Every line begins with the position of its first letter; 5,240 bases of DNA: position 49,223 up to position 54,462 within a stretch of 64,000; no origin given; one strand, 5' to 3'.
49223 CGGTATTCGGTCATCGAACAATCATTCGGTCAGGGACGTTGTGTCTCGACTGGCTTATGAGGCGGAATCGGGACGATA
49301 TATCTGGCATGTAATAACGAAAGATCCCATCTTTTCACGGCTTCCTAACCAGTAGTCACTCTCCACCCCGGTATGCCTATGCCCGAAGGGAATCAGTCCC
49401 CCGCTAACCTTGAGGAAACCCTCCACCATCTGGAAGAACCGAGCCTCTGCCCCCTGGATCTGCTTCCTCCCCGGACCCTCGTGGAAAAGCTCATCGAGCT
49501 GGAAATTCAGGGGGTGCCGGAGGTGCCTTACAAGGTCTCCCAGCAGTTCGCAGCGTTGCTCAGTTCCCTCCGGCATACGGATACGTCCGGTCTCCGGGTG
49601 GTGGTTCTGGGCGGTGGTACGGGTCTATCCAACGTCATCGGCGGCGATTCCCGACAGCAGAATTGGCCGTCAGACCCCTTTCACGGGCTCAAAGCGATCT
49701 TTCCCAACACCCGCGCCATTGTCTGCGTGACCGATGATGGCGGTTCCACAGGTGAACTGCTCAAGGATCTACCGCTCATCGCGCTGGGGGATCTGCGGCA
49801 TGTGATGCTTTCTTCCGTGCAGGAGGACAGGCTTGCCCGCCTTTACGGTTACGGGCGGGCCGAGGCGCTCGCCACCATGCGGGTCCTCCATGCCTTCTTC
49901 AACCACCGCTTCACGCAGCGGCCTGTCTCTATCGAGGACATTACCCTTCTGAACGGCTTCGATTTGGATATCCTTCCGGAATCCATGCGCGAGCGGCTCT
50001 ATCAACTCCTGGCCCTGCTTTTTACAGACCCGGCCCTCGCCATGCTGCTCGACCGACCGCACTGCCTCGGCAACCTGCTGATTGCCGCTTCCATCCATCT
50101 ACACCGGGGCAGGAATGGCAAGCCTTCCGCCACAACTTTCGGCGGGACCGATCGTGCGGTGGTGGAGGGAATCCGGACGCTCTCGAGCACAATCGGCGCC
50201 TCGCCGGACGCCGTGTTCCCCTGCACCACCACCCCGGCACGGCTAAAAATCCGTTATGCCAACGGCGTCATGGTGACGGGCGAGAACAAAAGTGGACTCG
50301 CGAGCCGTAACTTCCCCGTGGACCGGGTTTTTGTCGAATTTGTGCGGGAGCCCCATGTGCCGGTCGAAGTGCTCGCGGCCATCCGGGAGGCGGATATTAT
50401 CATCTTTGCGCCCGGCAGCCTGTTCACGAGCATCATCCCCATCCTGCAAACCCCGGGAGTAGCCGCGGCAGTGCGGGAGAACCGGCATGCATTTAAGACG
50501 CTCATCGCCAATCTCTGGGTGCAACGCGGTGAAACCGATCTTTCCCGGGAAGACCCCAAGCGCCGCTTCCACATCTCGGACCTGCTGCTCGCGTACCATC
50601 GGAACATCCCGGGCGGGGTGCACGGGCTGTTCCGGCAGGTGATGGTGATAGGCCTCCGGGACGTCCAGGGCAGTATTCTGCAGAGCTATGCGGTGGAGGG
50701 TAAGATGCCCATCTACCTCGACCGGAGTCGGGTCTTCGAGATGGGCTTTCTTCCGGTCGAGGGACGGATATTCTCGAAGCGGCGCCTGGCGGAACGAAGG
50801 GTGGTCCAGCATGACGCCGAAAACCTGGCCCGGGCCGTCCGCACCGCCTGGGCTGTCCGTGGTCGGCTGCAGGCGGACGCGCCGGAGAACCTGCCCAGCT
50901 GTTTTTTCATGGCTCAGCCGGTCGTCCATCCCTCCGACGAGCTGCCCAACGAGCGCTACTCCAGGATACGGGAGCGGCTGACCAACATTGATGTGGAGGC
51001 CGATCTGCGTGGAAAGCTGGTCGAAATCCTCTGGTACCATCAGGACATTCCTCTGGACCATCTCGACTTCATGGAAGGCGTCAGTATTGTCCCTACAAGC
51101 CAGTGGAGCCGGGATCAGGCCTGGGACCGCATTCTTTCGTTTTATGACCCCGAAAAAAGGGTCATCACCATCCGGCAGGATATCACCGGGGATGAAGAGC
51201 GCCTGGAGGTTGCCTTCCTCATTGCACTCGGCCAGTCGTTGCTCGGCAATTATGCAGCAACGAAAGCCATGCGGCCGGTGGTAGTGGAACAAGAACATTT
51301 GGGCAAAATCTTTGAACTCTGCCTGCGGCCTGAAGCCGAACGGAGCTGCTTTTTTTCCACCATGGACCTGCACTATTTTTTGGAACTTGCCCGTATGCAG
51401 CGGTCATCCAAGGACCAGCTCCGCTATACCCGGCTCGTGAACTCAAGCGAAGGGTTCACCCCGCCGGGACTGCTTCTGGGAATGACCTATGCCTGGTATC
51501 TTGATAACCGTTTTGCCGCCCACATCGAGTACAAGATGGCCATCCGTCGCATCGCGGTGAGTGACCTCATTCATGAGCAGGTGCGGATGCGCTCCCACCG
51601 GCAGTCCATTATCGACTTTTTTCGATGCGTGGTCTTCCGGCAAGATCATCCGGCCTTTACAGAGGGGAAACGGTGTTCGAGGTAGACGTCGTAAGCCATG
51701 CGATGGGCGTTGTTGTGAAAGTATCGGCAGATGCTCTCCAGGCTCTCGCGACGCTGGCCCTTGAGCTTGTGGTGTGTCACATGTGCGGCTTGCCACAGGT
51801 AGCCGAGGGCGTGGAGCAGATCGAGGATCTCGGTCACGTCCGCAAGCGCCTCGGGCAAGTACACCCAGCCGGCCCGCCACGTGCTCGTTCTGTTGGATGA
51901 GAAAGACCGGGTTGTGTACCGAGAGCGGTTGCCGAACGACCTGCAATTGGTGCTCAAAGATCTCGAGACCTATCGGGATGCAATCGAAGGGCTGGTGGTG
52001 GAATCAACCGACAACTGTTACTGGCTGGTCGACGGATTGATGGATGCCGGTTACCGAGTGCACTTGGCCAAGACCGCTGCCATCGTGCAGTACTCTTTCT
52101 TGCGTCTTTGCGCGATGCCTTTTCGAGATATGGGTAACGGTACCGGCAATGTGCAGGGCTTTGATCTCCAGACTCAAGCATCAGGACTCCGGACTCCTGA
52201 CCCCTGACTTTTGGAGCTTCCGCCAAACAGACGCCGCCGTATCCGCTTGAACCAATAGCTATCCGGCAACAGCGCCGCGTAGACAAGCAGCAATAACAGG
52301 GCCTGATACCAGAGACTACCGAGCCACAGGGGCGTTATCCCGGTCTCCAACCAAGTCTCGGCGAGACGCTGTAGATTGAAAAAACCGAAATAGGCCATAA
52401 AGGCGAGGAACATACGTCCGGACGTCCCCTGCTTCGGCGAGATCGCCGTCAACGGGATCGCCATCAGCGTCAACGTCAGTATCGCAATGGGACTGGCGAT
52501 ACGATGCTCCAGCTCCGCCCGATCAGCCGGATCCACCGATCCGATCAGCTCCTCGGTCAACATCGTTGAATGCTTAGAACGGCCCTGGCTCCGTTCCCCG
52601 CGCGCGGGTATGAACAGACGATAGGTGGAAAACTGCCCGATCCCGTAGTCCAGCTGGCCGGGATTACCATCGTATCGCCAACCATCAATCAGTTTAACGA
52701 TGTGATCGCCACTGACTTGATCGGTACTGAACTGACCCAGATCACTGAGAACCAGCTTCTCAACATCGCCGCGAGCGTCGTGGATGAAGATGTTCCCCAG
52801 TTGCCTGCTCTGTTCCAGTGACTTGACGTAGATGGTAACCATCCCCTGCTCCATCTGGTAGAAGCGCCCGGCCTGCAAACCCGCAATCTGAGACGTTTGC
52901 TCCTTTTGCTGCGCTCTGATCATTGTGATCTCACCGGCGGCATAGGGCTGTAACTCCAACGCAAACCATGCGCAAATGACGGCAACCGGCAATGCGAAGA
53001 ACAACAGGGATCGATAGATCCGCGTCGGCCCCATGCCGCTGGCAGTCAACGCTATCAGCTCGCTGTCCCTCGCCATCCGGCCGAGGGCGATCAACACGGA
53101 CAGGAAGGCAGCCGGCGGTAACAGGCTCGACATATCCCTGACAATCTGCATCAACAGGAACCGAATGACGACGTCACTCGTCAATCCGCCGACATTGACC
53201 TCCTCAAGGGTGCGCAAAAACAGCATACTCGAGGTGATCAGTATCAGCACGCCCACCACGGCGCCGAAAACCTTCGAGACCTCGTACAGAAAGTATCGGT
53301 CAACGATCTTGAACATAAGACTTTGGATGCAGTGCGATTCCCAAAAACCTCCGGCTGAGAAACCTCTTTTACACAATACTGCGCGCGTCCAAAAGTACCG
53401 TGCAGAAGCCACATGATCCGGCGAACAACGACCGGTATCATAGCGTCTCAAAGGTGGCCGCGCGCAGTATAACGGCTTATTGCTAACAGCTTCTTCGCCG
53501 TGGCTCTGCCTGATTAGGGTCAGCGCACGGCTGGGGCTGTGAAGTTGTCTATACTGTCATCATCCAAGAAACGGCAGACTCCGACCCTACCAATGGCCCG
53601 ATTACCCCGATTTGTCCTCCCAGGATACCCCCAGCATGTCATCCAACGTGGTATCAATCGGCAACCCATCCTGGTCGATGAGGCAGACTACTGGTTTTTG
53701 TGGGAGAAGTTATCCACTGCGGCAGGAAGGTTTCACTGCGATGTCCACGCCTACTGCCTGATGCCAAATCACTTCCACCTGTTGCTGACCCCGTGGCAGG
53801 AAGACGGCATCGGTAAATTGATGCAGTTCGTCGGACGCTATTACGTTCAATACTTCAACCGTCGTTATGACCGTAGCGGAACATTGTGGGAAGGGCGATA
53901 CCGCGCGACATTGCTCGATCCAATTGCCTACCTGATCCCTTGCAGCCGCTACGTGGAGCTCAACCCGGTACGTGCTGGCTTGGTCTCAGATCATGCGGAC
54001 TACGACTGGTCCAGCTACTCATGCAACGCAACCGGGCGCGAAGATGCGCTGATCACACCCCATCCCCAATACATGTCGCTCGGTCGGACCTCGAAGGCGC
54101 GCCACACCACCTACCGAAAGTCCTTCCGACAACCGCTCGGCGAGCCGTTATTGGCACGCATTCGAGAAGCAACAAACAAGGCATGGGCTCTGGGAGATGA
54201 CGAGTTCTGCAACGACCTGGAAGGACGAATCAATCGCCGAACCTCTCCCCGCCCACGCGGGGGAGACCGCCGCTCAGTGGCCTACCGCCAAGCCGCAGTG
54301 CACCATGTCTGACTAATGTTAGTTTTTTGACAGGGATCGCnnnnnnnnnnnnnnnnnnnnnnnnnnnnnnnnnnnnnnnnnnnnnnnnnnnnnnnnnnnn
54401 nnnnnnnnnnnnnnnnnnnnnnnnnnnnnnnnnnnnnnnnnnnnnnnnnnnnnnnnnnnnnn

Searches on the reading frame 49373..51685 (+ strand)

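Call 11: search_protein_families(library=pfam, proteins=[window:49373-51685:+], max_evalue=0.01)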
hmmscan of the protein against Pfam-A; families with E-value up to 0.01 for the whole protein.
window:49373-51685:+ (770 aa): 1 family
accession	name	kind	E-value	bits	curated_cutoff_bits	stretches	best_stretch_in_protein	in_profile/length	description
PF01933.23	CofD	-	4e-45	154.7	30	1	76-463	1-286/290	2-phospho-L-lactate transferase CofD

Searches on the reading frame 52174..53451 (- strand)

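Call 11: search_protein_families(library=pfam, proteins=[window:52174-53451:-], max_evalue=0.01)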
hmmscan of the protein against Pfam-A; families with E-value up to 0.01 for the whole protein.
window:52174-53451:- (425 aa): 1 family
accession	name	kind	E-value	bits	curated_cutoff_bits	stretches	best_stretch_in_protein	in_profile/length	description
PF03739.19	LptF_LptG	-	2.5e-62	211.4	27.9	1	52-391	1-348/353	Lipopolysaccharide export system permease LptF/LptG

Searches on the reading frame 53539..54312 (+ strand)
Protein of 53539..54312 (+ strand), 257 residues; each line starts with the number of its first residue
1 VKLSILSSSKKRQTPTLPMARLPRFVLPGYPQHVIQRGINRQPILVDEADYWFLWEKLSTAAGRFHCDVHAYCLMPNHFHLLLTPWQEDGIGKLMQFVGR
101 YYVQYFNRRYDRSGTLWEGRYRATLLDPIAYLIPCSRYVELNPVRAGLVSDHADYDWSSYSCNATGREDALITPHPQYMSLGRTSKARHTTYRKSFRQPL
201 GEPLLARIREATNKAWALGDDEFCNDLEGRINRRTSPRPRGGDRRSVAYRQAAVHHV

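Call 11: search_protein_families(library=pfam, proteins=[window:53539-54312:+], max_evalue=0.01)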
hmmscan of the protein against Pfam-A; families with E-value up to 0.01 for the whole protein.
window:53539-54312:+ (257 aa): 1 family
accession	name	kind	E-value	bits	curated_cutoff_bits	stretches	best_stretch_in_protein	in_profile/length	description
PF01797.21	Y1_Tnp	-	9.6e-11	42.3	23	1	33-140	8-119/121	Transposase IS200 like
